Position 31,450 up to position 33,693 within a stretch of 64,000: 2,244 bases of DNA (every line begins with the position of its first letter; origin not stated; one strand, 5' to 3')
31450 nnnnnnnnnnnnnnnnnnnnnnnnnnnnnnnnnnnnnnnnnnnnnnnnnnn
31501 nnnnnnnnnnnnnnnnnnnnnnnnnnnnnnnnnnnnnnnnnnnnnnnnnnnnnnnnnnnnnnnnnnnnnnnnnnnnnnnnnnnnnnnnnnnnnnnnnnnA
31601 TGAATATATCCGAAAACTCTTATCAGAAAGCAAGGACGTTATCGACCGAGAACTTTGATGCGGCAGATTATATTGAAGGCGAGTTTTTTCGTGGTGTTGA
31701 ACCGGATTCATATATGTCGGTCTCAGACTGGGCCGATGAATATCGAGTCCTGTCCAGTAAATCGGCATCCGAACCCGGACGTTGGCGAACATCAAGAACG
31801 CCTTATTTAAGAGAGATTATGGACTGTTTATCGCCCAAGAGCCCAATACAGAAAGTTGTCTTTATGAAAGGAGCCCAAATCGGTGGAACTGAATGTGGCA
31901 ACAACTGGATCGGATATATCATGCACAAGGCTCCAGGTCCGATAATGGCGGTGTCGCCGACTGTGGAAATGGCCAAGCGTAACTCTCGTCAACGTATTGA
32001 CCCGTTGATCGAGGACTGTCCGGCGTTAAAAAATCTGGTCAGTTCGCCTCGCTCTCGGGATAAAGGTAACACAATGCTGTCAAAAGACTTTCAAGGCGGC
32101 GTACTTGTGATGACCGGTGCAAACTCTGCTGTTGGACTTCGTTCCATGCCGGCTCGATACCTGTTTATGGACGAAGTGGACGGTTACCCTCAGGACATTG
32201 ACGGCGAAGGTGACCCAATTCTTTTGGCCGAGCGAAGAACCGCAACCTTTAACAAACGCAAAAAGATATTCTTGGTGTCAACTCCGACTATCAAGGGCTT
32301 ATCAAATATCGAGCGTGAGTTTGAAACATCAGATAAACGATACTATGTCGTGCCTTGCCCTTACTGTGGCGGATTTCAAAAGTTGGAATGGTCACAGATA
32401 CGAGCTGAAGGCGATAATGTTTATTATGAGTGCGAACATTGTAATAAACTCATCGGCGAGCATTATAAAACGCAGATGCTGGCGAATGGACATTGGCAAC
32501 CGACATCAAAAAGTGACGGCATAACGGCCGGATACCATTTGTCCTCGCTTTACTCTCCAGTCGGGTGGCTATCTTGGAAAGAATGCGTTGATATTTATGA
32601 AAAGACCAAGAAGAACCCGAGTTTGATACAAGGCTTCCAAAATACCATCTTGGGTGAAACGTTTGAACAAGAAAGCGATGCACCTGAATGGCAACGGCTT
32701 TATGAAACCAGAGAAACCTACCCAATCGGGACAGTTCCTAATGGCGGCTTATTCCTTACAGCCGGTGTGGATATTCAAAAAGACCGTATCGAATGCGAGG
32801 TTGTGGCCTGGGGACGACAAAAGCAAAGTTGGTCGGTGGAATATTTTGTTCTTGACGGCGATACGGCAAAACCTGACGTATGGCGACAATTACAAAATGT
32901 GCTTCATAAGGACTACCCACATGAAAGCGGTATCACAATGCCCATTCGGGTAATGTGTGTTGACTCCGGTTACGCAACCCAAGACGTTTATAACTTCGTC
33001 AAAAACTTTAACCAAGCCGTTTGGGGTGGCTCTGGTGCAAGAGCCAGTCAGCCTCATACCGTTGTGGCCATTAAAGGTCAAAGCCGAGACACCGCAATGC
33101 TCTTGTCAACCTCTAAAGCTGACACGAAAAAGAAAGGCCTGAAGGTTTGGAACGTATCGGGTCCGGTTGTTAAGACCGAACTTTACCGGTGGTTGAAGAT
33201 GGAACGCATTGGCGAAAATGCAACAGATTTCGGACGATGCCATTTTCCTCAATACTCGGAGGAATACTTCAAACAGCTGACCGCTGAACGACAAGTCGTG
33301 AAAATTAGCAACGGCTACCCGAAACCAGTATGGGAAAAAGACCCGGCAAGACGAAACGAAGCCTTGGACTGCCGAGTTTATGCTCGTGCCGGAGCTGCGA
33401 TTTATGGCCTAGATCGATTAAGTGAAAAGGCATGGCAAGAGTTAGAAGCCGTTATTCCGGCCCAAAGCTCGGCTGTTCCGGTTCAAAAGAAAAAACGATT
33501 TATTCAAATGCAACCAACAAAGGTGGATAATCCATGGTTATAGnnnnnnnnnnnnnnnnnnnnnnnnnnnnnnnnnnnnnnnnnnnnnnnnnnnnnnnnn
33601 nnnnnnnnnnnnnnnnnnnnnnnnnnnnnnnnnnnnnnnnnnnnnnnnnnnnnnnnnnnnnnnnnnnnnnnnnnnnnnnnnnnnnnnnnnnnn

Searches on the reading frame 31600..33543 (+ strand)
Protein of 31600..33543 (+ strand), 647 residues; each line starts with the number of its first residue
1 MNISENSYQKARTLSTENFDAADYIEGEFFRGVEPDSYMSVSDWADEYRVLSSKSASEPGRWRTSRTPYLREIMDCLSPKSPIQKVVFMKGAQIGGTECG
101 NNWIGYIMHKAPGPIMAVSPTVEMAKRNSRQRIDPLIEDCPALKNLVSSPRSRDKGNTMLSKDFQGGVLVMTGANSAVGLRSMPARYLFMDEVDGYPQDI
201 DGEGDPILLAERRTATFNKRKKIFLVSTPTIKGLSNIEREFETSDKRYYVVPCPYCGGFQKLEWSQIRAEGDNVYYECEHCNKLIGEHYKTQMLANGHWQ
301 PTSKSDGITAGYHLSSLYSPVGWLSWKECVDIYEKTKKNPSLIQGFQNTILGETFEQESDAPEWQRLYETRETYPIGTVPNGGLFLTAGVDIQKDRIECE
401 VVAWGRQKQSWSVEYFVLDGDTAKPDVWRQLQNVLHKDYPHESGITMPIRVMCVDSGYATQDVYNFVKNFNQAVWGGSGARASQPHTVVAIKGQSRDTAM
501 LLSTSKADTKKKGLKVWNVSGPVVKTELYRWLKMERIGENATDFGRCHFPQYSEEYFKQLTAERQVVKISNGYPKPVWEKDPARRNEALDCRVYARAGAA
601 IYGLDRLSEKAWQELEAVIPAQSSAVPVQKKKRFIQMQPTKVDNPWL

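Call 68: search_protein_families(library=phrogs, proteins=[window:31600-33543:+], max_evalue=0.001)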
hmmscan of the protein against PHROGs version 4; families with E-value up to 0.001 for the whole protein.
window:31600-33543:+ (647 aa): 11 families
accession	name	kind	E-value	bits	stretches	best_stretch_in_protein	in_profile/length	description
phrog_15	-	head and packaging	1.1e-249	833.4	1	9-647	325-978/1330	terminase large subunit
phrog_21311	-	head and packaging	1.8e-57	195.7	1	120-323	2-218/218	terminase large subunit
phrog_675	-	head and packaging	5e-35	121.8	1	65-394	44-369/576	terminase large subunit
phrog_3028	-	unknown function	2.9e-33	116.5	1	433-622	3-175/203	-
phrog_3925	-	head and packaging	2.8e-26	93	1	40-145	41-143/150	terminase large subunit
phrog_16406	-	unknown function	5.8e-25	89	1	310-599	106-382/601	-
phrog_15657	-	unknown function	1.8e-21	77.7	1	311-523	29-226/230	-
phrog_4145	-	head and packaging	2.6e-14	54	1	40-215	29-202/209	terminase large subunit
phrog_23163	-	unknown function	1.8e-05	25.4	1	34-135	19-119/130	-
phrog_37509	-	unknown function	0.00073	20.6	0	512-614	30-130/189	-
phrog_12876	-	head and packaging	0.00075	20.2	0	221-267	89-134/235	terminase large subunit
